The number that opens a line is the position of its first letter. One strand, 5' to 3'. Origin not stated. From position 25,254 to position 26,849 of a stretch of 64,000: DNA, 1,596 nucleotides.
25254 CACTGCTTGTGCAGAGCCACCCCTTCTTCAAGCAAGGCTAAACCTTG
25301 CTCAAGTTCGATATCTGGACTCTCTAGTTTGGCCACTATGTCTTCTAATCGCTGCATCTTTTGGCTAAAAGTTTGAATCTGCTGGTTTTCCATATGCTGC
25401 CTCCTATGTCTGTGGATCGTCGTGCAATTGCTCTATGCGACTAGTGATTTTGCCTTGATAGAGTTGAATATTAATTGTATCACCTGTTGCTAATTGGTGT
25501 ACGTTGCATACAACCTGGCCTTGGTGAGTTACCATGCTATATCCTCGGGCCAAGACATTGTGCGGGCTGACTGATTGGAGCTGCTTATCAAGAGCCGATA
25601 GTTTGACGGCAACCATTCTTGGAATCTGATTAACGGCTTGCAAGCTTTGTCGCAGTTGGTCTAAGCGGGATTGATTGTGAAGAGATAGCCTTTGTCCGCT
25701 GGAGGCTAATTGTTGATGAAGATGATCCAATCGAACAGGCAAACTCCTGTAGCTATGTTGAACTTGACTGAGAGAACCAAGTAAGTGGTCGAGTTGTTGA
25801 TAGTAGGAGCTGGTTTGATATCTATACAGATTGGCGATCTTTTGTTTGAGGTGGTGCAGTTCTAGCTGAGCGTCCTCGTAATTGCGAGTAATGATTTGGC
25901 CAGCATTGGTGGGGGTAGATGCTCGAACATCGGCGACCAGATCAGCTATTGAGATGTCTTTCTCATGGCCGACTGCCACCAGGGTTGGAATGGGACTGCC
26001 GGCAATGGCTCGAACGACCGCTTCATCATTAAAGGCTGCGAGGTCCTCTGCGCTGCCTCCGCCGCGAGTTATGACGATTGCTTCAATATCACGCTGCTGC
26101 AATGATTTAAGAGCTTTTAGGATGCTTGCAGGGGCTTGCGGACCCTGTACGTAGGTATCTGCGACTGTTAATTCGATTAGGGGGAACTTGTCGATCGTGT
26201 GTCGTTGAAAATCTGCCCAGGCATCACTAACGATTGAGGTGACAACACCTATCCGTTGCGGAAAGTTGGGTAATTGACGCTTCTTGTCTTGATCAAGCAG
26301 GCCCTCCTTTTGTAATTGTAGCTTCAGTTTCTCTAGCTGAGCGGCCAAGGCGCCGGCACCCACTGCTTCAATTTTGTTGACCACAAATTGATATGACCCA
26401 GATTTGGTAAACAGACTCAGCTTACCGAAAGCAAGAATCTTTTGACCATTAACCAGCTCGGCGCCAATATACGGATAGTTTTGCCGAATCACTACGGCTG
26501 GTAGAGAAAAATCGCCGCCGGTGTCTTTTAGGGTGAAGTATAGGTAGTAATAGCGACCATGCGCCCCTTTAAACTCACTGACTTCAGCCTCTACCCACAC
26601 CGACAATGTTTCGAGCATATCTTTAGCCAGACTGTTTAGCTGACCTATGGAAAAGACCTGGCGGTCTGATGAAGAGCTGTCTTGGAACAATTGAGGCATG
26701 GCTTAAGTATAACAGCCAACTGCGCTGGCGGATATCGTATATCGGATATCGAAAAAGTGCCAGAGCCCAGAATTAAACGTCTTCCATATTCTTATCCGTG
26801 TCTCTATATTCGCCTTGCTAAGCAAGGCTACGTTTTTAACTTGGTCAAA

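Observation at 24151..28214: Three co-oriented intergenic modules, each a triple heptad direct repeat plus a conserved 27-nt box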

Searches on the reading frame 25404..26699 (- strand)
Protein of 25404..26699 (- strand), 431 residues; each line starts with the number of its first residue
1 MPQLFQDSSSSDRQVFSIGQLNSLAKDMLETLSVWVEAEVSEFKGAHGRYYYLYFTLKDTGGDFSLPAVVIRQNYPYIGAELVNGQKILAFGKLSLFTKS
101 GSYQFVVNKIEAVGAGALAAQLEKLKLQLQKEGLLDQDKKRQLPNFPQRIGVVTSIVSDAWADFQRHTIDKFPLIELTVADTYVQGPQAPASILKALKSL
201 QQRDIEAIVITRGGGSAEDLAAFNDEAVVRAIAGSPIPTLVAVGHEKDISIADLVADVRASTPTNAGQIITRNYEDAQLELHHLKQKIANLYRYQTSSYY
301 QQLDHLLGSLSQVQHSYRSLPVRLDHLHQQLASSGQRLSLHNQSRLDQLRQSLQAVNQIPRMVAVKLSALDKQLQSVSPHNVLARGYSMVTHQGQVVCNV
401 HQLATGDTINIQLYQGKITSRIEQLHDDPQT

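Call 7: search_protein_families(library=pfam, proteins=[window:25404-26699:-])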
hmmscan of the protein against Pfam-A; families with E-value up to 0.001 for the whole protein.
window:25404-26699:- (431 aa): 3 families
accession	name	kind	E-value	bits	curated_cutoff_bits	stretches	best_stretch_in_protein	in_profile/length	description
PF02601.20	Exonuc_VII_L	-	2.7e-77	260.8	35.9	1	134-420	1-314/315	Exonuclease VII, large subunit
PF13742.12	tRNA_anti_2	-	2.2e-18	66.7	27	1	16-111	1-95/95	OB-fold nucleic acid binding domain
PF01336.31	tRNA_anti-codon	-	3.2e-05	24.2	27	1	34-111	1-73/75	OB-fold nucleic acid binding domain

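Call 10: find_encoding_contigs(protein=window:25404-26699:-, flank=10000, max_places=6)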
Protein window:25404-26699:- (431 aa): 2 contigs read that carry it; 2 places shown.
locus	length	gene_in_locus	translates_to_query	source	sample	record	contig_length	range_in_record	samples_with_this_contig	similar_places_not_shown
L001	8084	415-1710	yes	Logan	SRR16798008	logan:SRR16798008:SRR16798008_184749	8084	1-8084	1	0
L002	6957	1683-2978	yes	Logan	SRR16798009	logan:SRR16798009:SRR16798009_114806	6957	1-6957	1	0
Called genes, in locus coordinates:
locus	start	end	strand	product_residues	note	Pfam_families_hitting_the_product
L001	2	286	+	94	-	?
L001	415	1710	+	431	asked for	PF13742:tRNA_anti_2, PF02601:Exonuc_VII_L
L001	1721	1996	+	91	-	PF02609:Exonuc_VII_S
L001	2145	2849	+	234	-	PF00188:CAP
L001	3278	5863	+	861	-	PF02861:Clp_N, PF23569:NBD_SMAX1, PF00004:AAA, PF17871:AAA_lid_9, PF00004:AAA, PF07724:AAA_2, PF07728:AAA_5, PF10431:ClpB_D2-small, +10 more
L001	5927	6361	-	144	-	-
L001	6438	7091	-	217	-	PF09335:VTT_dom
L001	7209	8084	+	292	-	?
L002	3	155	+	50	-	?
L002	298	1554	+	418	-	PF00890:FAD_binding_2 (faint), PF07992:Pyr_redox_2, PF13738:Pyr_redox_3 (weak), PF00070:Pyr_redox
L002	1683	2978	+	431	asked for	PF13742:tRNA_anti_2, PF02601:Exonuc_VII_L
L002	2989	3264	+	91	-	PF02609:Exonuc_VII_S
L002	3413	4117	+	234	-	PF00188:CAP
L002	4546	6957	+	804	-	?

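Call 11: find_homologous_proteins(query=window:25404-26699:-, max_evalue=1e-30)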
Query window:25404-26699:- (431 aa): 4187 proteins with E <= 1e-30 among 8000 candidates; the best 120 are listed.
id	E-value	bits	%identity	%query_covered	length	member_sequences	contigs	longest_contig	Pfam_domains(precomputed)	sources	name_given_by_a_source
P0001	3.2e-278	940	100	100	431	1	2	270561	PF02601.21,PF13742.13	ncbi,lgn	-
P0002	1.7e-151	523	60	97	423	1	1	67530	PF02601.21,PF13742.13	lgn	-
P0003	9.3e-129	448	53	96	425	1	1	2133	PF02601.21,PF13742.13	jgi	jgi:exodeoxyribonuclease VII large subunit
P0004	8.3e-128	445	51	97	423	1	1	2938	PF02601.21,PF13742.13,PF01336.32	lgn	-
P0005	7.0e-127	442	51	97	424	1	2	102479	PF02601.21,PF13742.13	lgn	-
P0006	4.5e-126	439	51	98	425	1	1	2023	PF02601.21,PF13742.13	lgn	-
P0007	2.9e-125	436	53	97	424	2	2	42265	PF02601.21,PF13742.13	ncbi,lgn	-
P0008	3.7e-125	436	51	96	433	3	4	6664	PF02601.21,PF13742.13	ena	-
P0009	1.6e-124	434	51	97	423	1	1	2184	PF02601.21,PF13742.13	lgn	-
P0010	2.0e-123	430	50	97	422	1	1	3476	PF02601.21,PF13742.13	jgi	jgi:exodeoxyribonuclease VII large subunit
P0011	2.0e-123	430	52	97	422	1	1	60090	PF02601.21,PF13742.13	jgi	jgi:exodeoxyribonuclease VII large subunit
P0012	5.4e-123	429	49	97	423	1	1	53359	PF02601.21,PF13742.13,PF01336.32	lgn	-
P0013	6.8e-123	429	50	97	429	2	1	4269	PF02601.21,PF13742.13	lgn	-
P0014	1.6e-119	418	50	97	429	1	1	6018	PF02601.21,PF13742.13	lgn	-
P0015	6.4e-114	399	49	97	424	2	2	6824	PF02601.21,PF13742.13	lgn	-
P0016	3.7e-113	397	47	97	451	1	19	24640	PF02601.21,PF13742.13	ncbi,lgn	-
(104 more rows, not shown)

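Call 16: list_cluster_members(proteins=[P0001, P0002, P0007, P0016])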
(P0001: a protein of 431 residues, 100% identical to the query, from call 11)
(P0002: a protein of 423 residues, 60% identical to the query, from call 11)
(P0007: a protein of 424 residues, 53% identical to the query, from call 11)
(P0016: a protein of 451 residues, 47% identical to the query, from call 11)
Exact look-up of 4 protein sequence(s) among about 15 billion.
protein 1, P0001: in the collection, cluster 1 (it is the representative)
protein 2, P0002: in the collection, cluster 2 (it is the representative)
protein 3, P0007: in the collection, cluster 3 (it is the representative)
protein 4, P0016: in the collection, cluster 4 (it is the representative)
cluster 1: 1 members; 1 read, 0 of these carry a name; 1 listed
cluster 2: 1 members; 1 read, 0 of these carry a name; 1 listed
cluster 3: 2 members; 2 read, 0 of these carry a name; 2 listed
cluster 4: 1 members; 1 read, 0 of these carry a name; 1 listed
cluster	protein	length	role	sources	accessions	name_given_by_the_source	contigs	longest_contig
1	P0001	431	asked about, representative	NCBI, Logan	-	-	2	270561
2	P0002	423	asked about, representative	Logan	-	-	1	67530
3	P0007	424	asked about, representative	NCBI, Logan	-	-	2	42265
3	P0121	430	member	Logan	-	-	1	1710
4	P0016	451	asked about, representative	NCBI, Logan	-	-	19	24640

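Call 17: find_encoding_contigs(protein=P0002, flank=10000, max_places=2)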
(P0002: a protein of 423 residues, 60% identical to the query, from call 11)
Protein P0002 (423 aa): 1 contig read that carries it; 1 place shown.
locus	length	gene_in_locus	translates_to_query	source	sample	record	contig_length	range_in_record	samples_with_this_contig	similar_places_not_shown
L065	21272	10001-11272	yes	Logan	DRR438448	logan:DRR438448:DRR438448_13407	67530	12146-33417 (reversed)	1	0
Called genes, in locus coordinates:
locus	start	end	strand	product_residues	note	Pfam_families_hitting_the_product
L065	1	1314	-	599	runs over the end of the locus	PF08439:Peptidase_M3_N, PF01432:Peptidase_M3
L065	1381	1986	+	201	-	PF01569:PAP2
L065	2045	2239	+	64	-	-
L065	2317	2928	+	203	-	PF18306:LDcluster4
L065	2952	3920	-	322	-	PF00768:Peptidase_S11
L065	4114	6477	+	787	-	PF02190:LON_substr_bdg, PF00004:AAA, PF07728:AAA_5, PF22667:Lon_lid, PF05362:Lon_C, PF13541:ChlI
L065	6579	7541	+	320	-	PF02674:Colicin_V, PF00188:CAP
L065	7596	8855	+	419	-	PF07992:Pyr_redox_2, PF13738:Pyr_redox_3 (weak), PF00070:Pyr_redox, PF14759:Reductase_C (weak)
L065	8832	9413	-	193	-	PF03352:Adenine_glyco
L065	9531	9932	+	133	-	-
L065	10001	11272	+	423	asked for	PF13742:tRNA_anti_2, PF02601:Exonuc_VII_L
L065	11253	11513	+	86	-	PF02609:Exonuc_VII_S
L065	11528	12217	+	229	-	PF00188:CAP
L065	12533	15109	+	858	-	PF02861:Clp_N, PF23569:NBD_SMAX1, PF00004:AAA, PF17871:AAA_lid_9, PF00004:AAA, PF07724:AAA_2, PF07728:AAA_5, PF10431:ClpB_D2-small, +8 more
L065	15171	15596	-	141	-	-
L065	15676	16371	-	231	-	PF09335:VTT_dom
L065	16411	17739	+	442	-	PF05496:RuvB_N, PF13173:AAA_14 (weak), PF00004:AAA, PF16193:AAA_assoc_2, PF12002:MgsA_C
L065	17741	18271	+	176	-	PF00588:SpoU_methylase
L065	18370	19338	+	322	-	PF13624:SurA_N_3 (weak)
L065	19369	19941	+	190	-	PF02075:RuvC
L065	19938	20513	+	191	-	PF01330:RuvA_N, PF14520:HHH_5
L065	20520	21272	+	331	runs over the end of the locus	PF01078:Mg_chelatase (faint), PF05496:RuvB_N, PF00004:AAA, PF07728:AAA_5, PF17864:AAA_lid_4, PF05491:WHD_RuvB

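Call 18: find_encoding_contigs(protein=P0005, flank=10000, max_places=2)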
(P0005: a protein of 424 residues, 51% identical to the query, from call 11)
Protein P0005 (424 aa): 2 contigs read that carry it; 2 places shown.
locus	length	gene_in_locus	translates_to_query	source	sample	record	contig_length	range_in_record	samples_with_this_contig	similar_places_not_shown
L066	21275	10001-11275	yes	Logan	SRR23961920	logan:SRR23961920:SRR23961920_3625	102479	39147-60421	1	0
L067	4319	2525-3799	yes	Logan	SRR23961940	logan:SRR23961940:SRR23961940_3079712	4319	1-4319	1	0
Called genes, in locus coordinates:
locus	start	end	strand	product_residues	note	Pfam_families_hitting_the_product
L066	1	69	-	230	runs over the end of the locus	-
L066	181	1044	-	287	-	PF01476:LysM, PF00877:NLPC_P60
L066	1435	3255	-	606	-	PF08439:Peptidase_M3_N, PF01432:Peptidase_M3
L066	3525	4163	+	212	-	PF18306:LDcluster4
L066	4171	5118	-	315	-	PF00768:Peptidase_S11, PF13354:Beta-lactamase2 (weak)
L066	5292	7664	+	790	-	PF02190:LON_substr_bdg, PF00004:AAA, PF07728:AAA_5 (weak), PF22667:Lon_lid, PF05362:Lon_C, PF13541:ChlI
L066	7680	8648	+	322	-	PF02674:Colicin_V, PF00188:CAP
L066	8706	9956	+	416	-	PF07992:Pyr_redox_2, PF00070:Pyr_redox, PF14759:Reductase_C (faint)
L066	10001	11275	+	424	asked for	PF13742:tRNA_anti_2, PF02601:Exonuc_VII_L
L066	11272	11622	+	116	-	PF02609:Exonuc_VII_S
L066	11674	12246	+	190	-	PF21088:MS_channel_1st, PF00924:MS_channel_2nd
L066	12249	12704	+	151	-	-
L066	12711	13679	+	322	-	PF14378:PAP2_3, PF01569:PAP2 (weak)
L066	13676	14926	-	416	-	PF00152:tRNA-synt_2 (faint), PF13393:tRNA-synt_His, PF03129:HGTP_anticodon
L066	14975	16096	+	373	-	PF09587:PGA_cap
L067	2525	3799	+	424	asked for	PF13742:tRNA_anti_2, PF02601:Exonuc_VII_L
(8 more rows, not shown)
